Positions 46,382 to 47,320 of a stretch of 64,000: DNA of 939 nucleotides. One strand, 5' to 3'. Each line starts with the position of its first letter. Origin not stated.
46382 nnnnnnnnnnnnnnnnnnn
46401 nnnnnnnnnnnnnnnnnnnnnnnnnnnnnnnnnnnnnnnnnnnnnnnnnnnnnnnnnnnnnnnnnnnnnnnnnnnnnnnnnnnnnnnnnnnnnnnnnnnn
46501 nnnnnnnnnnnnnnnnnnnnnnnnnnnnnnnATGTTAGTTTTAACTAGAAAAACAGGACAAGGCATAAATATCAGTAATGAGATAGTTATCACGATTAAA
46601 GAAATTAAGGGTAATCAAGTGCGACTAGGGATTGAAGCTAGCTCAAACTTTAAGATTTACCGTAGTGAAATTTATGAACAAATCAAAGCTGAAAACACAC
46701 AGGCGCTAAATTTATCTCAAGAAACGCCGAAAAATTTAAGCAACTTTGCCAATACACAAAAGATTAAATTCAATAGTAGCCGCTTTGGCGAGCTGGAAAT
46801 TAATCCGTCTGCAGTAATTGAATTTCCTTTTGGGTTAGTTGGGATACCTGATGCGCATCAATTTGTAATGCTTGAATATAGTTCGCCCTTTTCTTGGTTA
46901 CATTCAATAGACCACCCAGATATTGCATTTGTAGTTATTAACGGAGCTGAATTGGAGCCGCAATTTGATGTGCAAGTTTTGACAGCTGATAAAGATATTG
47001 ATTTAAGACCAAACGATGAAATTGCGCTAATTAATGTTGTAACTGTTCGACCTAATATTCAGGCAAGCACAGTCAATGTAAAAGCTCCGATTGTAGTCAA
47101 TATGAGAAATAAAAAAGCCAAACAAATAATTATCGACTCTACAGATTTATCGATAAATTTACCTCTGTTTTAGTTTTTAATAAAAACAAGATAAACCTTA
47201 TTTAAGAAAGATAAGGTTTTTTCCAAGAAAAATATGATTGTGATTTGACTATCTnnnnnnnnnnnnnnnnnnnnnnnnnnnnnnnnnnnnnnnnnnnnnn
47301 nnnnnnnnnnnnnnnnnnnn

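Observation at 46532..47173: Single-polypeptide CsrA-FliW fusion, translationally coupled to an FtsX/ABC exporter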

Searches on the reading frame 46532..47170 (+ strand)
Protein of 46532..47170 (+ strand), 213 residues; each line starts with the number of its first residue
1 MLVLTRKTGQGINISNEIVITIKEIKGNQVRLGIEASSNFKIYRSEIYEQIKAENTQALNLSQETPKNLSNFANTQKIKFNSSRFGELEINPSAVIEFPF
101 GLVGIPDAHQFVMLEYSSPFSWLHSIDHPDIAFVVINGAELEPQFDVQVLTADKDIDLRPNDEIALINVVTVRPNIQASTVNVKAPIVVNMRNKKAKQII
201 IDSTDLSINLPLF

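Call 3: search_protein_families(library=pfam, proteins=[window:46532-47170:+], max_evalue=0.01)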
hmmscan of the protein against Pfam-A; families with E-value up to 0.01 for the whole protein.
window:46532-47170:+ (213 aa): 2 families
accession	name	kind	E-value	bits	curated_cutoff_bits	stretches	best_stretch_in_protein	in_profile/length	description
PF02623.20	FliW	-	1e-28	100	25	1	96-211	1-121/122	FliW protein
PF02599.21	CsrA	-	1.2e-21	76.8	27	1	1-52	1-52/53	Global regulator protein family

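Call 4: search_protein_families(library=ncbifam, proteins=[window:46532-47170:+], max_evalue=0.01)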
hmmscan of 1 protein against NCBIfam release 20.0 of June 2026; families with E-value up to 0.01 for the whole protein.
window:46532-47170:+ (213 aa): 11 families
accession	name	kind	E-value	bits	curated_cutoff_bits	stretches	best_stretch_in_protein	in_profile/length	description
NF009801.0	PRK13285.2-4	equivalog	7.4e-29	100.2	223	1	79-213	2-138/152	flagellar assembly protein FliW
NF009793.2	PRK13285.1-1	equivalog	1.5e-28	99.1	130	1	86-212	1-131/132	flagellar assembly protein FliW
NF009798.0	PRK13285.2-1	equivalog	4.7e-28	98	208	1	81-206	4-133/159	flagellar assembly protein FliW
NF009799.0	PRK13285.2-2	equivalog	6.4e-26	90.9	165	1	83-213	6-138/150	flagellar assembly protein FliW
NF009800.0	PRK13285.2-3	equivalog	2.8e-21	75.9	226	1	82-204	5-129/149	flagellar assembly protein FliW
TIGR00202.1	csrA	equivalog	2.9e-21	75.4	70.1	1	1-64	1-64/69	carbon storage regulator CsrA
NF002469.0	PRK01712.1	equivalog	2e-20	72.5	73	1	1-58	1-58/65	carbon storage regulator CsrA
NF009792.0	PRK13284.1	equivalog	4.2e-16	59.1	171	1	79-208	2-140/146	flagellar assembly protein FliW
NF009790.1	PRK13282.1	equivalog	9e-13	48.5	135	1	107-205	14-112/128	flagellar assembly protein FliW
NF001844.0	PRK00568.1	equivalog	2.5e-10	40.3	106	1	1-64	1-64/76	carbon storage regulator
NF009791.1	PRK13283.1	equivalog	6.7e-08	32.8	169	1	102-204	9-112/129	flagellar assembly protein FliW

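Call 5: find_homologous_proteins(query=window:46532-47170:+, max_evalue=0.001)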
Query window:46532-47170:+ (213 aa): 21 proteins with E <= 0.001 among 123 candidates.
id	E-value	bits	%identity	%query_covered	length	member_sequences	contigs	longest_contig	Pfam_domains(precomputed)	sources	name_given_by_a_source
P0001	2.1e-131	453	100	100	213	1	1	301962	PF02623.22,PF02599.22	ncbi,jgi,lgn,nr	ncbi:MAG: carbon storage regulator CsrA [Deltaproteobacteria bacterium]|jgi:flagellar assembly facto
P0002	1.8e-105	369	80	100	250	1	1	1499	PF02623.22,PF02599.22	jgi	jgi:flagellar assembly factor FliW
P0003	4.0e-64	234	53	100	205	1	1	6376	PF02623.22,PF02599.22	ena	-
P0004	5.2e-63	230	53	100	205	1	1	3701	PF02623.22,PF02599.22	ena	-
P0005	1.7e-62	228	52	100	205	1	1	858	PF02623.22,PF02599.22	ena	-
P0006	1.0e-61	226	51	100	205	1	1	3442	PF02623.22,PF02599.22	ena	-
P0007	3.9e-51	191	60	65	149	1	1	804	PF02623.22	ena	-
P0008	7.3e-38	148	53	65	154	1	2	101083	PF02623.22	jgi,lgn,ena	-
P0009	1.4e-37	147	50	66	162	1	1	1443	PF02623.22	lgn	-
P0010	2.0e-36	143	50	64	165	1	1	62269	PF02623.22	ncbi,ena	-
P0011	3.4e-35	139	48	64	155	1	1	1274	PF02623.22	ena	-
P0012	5.7e-35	139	49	64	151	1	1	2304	PF02623.22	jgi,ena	-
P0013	6.3e-35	139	47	65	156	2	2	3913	PF02623.22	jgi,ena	-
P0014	8.9e-21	92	37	64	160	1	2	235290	PF02623.22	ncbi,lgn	-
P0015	2.3e-19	88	37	64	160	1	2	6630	PF02623.22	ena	-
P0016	5.6e-16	77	35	58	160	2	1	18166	PF02623.22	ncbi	-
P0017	9.8e-16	76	36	57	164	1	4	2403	PF02623.22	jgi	jgi:flagellar assembly factor FliW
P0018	3.2e-13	68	30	65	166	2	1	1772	PF02623.22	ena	-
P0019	9.6e-13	66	34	66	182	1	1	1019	PF02623.22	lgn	-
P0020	1.1e-10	59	57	31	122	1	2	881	PF02599.22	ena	-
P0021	6.3e-7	47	28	56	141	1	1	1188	PF02623.22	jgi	jgi:flagellar assembly factor FliW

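Call 7: find_encoding_contigs(protein=P0001, flank=10000, max_places=6)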
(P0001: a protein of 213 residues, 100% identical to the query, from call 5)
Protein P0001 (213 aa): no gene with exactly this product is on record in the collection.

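Call 10: find_encoding_contigs(protein=P0008, flank=10000, max_places=3)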
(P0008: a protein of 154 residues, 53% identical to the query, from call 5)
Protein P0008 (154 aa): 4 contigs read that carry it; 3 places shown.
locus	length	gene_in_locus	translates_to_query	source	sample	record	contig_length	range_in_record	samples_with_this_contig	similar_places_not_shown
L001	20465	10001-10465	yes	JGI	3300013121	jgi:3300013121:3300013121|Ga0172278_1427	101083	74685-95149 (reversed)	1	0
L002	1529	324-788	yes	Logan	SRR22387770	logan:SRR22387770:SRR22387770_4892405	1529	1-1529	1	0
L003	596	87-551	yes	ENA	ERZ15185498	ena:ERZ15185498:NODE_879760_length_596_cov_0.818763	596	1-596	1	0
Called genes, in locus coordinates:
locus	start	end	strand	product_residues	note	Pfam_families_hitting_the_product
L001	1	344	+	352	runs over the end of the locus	PF08545:ACP_syn_III (weak), PF08541:ACP_syn_III_C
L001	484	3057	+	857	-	PF00561:Abhydrolase_1, PF12697:Abhydrolase_6, PF00501:AMP-binding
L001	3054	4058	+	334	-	PF01073:3Beta_HSD, PF01370:Epimerase, PF02719:Polysacc_synt_2, PF04321:RmlD_sub_bind, PF05368:NmrA (weak), PF13460:NAD_binding_10, PF16363:GDP_Man_Dehyd, PF07993:NAD_binding_4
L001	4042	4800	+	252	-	PF00561:Abhydrolase_1, PF12697:Abhydrolase_6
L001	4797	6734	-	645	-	PF02705:K_trans, PF22776:K_trans_C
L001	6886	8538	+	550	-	PF00460:Flg_bb_rod, PF22638:FlgK_D1, PF06429:Flg_bbr_C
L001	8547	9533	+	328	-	PF00669:Flagellin_N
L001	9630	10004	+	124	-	PF02599:CsrA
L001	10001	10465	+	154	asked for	PF02623:FliW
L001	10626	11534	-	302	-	PF08668:HDOD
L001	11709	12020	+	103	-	PF01740:STAS, PF13466:STAS_2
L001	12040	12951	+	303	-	PF00072:Response_reg, PF13581:HATPase_c_2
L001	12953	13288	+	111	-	-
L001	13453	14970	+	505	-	PF13360:PQQ_2 (faint), PF01839:FG-GAP (faint), PF13570:Beta-prop_ACSF4 (weak), PF13517:FG-GAP_3 (weak)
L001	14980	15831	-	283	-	PF00892:EamA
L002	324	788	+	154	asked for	PF02623:FliW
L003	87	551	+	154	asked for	PF02623:FliW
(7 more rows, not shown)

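Call 11: find_encoding_contigs(protein=P0003, flank=10000, max_places=3)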
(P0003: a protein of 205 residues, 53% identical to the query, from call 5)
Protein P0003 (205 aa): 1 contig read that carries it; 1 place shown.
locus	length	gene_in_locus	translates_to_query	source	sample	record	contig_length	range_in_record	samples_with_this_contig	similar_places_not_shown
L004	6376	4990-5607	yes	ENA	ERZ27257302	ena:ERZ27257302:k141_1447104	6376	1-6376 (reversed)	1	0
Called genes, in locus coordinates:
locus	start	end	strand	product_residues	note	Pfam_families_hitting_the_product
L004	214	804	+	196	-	PF04390:LptE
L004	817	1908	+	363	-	-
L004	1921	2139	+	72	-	PF12668:DUF3791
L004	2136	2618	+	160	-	PF13151:DUF3990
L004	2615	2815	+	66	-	-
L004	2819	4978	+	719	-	PF13191:AAA_16 (weak), PF23569:NBD_SMAX1, PF00004:AAA, PF17871:AAA_lid_9, PF00004:AAA, PF07724:AAA_2, PF07728:AAA_5, PF10431:ClpB_D2-small, +11 more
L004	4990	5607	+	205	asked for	PF02599:CsrA, PF02623:FliW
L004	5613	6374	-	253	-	?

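Call 12: find_related_loci(query=A1, collection=genome_contigs, flank=10000)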
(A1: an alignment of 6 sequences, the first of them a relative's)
Query A1 (213 aa) in genome_contigs; peptide patterns used: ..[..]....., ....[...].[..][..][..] (x = any residue, [..] = any of these).
39 stretches matched a pattern; 3 encode a relative of the query (tblastn E <= 1e-3); 3 distinct loci.
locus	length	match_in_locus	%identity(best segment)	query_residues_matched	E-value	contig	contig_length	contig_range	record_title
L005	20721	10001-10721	36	1-202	1e-17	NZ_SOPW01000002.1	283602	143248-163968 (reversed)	Filobacillus milosensis strain JCM 12288 NODE_2_length_283602_cov_150.618317, whole genome shotgun sequence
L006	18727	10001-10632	26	1-209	1e-15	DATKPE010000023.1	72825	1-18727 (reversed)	MAG TPA_asm: Bacteroidota bacterium isolate SMAG_U14783 k141_5469341, whole genome shotgun sequence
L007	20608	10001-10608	55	1-205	2e-15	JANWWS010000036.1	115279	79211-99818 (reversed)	MAG: Leptospiraceae bacterium isolate SKYG28 k141_111805, whole genome shotgun sequence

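Call 23: search_protein_representatives(alignment_id=A1)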
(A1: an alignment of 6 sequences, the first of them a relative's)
Query: 6 sequences, 205 profile positions. Proteins with E-value up to 0.001 (for the whole library): 29426; up to 1e-10: 3210; up to 1e-30: 18. The best 150 are listed.
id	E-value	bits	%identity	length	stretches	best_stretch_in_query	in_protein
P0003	1.7e-118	409.7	-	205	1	1-205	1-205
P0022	6.3e-44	166.2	-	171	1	63-200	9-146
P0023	3.7e-43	163.7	-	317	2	58-201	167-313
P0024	4.1e-42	160.3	-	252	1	1-203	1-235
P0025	1.5e-41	158.5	-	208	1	1-198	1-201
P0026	1.2e-40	155.5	-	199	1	59-199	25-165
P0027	4.2e-40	153.8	-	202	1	65-199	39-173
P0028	5.1e-38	146.9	-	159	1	62-200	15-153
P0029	6.4e-38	146.6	-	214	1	1-189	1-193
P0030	1.8e-36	141.9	-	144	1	62-198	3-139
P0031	1.0e-34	136.2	-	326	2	56-198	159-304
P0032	6.3e-34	133.6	-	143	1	63-195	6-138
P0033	4.9e-33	130.7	-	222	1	1-202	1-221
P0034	1.4e-32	129.2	-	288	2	62-199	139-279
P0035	7.8e-32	126.7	-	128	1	99-202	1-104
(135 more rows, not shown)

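Call 29: find_encoding_contigs(protein=P0024, flank=10000, max_places=3)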
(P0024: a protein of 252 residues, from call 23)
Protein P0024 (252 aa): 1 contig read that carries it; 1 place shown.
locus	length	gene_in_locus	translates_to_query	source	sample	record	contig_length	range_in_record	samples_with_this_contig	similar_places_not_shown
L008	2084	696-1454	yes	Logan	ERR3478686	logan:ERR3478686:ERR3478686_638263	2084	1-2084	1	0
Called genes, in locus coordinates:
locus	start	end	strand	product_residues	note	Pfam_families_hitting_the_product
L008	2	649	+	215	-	?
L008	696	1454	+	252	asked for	PF02599:CsrA, PF02623:FliW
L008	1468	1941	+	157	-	PF02623:FliW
